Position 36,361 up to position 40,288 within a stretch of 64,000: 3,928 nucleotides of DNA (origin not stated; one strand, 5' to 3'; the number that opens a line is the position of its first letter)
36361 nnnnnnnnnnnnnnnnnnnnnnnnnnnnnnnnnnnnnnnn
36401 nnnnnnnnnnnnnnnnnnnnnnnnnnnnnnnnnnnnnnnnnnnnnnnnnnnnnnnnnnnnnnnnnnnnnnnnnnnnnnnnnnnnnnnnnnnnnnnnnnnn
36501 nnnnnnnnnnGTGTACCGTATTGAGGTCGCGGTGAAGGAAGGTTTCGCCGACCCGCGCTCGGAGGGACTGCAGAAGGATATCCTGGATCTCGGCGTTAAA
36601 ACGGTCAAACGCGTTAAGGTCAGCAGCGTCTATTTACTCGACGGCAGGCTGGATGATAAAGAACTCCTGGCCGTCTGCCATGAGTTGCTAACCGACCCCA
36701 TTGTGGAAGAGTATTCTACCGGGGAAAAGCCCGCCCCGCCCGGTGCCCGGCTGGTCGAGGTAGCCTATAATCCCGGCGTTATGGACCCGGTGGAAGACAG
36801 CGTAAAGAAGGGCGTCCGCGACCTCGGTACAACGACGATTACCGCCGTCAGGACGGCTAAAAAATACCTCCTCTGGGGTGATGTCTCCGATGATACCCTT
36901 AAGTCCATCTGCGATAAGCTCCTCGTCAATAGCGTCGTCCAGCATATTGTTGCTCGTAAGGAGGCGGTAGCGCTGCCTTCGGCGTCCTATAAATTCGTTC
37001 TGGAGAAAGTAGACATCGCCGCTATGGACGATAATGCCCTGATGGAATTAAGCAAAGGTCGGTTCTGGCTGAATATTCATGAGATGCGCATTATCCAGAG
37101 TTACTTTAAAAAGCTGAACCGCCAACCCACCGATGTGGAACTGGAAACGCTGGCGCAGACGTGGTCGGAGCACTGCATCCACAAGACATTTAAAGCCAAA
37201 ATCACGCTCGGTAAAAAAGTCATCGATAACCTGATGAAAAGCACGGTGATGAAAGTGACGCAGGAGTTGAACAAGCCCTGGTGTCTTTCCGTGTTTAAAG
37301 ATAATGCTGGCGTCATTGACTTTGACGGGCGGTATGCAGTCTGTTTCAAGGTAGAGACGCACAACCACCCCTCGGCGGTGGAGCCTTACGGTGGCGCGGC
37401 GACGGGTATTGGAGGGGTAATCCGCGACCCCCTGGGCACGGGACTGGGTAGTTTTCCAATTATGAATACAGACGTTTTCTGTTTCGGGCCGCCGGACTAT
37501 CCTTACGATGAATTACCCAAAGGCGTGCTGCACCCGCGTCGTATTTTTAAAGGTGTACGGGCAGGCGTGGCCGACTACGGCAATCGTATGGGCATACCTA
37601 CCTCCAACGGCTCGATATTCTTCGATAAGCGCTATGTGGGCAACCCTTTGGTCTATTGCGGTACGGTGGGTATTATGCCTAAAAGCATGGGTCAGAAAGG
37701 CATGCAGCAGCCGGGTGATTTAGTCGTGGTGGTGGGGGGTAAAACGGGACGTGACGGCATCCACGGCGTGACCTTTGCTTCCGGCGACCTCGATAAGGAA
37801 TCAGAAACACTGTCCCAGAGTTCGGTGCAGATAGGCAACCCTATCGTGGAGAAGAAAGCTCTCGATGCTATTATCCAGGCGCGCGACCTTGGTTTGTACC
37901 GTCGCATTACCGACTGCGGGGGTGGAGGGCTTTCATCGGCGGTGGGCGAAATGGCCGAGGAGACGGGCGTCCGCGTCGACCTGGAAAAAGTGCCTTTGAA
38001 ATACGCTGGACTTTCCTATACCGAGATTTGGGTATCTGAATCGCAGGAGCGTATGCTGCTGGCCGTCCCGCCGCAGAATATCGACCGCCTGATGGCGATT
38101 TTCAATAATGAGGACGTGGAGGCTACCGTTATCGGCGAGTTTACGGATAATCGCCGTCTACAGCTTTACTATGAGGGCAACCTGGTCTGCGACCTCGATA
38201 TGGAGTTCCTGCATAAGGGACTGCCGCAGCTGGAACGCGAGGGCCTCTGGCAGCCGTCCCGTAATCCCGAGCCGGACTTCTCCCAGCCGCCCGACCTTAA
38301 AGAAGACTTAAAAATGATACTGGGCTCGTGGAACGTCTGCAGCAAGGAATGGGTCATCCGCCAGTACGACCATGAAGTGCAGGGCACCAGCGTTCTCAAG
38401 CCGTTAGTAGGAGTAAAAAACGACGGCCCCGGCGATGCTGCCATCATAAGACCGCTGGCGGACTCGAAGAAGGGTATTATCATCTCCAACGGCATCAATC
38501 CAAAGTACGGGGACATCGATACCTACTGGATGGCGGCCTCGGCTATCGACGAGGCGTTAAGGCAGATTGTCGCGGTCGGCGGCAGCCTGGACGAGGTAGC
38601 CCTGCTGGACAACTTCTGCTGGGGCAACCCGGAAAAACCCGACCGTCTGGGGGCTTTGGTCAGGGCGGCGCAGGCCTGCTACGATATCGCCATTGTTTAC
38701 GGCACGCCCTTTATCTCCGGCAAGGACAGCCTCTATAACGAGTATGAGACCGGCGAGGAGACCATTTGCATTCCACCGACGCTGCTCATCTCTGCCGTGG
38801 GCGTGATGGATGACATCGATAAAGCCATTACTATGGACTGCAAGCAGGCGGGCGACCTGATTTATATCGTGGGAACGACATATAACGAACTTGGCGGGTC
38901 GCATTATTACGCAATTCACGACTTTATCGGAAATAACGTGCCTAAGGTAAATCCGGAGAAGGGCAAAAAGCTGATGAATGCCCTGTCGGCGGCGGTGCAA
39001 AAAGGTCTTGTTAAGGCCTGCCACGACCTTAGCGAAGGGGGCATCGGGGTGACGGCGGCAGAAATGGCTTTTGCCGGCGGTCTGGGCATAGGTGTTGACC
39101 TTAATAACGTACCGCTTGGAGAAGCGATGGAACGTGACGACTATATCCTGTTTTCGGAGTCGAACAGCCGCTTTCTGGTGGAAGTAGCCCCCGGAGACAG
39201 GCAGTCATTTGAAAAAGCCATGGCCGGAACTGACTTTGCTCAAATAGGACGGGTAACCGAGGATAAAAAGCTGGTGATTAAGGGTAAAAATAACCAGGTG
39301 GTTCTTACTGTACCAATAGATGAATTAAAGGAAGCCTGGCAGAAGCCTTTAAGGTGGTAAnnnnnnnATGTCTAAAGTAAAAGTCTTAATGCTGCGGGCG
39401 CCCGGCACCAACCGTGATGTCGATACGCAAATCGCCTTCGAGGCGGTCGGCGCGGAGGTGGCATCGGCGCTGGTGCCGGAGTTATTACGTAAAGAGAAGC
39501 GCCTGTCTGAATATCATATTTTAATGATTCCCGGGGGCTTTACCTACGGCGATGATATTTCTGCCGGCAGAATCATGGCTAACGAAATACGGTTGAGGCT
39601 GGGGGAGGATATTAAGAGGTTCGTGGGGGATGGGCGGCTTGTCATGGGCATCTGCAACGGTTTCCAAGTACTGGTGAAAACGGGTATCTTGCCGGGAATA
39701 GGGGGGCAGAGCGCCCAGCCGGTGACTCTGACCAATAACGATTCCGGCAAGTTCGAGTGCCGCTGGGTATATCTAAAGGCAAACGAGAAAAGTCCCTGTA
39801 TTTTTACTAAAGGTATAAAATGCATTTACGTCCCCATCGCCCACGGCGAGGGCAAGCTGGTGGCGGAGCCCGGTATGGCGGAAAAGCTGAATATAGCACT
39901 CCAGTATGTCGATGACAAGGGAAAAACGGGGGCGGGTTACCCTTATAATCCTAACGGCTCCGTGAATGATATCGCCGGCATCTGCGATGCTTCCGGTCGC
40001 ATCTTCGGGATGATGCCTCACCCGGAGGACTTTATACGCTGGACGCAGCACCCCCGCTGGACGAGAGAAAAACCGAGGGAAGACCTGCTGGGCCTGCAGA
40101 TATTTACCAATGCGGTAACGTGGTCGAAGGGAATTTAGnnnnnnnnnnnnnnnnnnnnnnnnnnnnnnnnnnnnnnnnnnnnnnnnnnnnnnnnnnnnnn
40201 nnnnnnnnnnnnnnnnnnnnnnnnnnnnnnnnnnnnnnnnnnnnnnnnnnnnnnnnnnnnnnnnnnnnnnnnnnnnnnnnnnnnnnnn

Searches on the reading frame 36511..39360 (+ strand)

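Call 48: search_protein_families(library=pfam, proteins=[window:36511-39360:+], max_evalue=0.00001)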
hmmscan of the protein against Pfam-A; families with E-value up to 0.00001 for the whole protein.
window:36511-39360:+ (949 aa): 4 families
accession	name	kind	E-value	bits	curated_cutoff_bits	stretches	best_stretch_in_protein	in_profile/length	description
PF02769.27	AIRS_C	-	1.6e-63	214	23.1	2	400-554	1-155/156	AIR synthase related protein, C-terminal domain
PF00586.29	AIRS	-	1e-24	87.5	24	2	264-389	2-112/112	AIR synthase related protein, N-terminal domain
PF02700.19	PurS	-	2.7e-18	66.3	22.2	2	82-146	4-73/77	Phosphoribosylformylglycinamidine (FGAM) synthase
PF18072.6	FGAR-AT_linker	-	4.5e-16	59.5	26.6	1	186-225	11-50/50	Formylglycinamide ribonucleotide amidotransferase linker domain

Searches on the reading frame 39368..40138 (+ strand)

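Call 48: search_protein_families(library=pfam, proteins=[window:39368-40138:+], max_evalue=0.00001)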
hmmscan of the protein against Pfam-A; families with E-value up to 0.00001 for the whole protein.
window:39368-40138:+ (256 aa): 2 families
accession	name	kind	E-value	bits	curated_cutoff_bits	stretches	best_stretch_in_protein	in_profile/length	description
PF13507.12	GATase_5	-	3.1e-81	272.7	27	1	3-252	1-259/260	CobB/CobQ-like glutamine amidotransferase domain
PF01965.30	DJ-1_PfpI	-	3.8e-06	27.3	26.6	1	38-110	51-115/165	DJ-1/PfpI family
